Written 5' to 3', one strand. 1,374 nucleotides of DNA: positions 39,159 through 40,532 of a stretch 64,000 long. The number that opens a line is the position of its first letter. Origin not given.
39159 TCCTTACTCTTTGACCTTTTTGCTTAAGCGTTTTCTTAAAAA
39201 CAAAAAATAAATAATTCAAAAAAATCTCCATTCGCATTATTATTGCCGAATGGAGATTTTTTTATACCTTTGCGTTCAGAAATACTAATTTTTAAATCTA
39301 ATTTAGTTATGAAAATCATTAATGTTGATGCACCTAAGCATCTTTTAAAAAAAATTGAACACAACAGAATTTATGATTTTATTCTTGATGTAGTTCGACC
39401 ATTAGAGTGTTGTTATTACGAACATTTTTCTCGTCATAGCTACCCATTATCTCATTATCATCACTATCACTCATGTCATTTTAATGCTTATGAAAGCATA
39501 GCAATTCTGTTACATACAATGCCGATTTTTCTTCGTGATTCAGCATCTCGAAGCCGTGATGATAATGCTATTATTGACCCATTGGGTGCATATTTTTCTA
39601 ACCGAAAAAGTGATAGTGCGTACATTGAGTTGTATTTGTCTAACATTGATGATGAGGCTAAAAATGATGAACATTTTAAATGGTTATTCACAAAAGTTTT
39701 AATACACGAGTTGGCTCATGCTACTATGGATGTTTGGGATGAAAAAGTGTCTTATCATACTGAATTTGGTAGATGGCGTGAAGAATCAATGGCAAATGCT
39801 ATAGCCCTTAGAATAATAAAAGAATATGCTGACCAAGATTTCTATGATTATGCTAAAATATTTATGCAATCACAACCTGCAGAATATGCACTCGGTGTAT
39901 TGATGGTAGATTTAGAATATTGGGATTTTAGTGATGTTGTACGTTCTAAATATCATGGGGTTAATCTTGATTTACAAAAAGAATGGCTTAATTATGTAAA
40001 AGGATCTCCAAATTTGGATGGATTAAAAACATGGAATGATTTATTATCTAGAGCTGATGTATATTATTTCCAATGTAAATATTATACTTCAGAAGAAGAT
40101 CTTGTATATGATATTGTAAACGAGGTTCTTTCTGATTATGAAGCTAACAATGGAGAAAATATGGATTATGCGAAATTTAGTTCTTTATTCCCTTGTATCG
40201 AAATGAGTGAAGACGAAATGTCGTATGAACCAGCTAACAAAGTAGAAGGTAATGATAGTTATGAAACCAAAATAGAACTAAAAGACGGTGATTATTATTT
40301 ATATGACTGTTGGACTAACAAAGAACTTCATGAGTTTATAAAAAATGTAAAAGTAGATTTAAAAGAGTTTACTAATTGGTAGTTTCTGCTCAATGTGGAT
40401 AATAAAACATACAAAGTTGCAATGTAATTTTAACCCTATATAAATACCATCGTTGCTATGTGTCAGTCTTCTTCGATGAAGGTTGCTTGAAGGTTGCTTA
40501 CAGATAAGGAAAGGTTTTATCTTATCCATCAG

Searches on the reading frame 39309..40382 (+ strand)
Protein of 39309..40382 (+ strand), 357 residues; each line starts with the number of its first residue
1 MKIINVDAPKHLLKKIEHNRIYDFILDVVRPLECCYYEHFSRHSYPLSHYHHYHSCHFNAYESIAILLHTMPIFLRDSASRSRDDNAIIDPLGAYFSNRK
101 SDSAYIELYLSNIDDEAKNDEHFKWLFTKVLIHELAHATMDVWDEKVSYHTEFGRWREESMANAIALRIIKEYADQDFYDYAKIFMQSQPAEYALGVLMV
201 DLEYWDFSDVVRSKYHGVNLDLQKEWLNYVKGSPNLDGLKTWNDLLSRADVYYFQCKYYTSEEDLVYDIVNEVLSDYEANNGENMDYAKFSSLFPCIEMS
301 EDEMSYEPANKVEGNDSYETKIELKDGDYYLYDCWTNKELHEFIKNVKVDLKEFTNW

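Call 42: search_protein_families(library=pfam, proteins=[window:39309-40382:+])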
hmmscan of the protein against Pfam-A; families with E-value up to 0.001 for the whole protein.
window:39309-40382:+ (357 aa): 0 families

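Call 69: search_protein_families(library=pfam, proteins=[window:39309-40382:+], max_evalue=0.01)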
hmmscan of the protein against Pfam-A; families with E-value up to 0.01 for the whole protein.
window:39309-40382:+ (357 aa): 1 family
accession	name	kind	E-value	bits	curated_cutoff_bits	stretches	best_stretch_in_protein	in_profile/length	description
PF06262.17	Zincin_1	-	0.0058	17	22.4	0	102-139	48-85/97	Zincin-like metallopeptidase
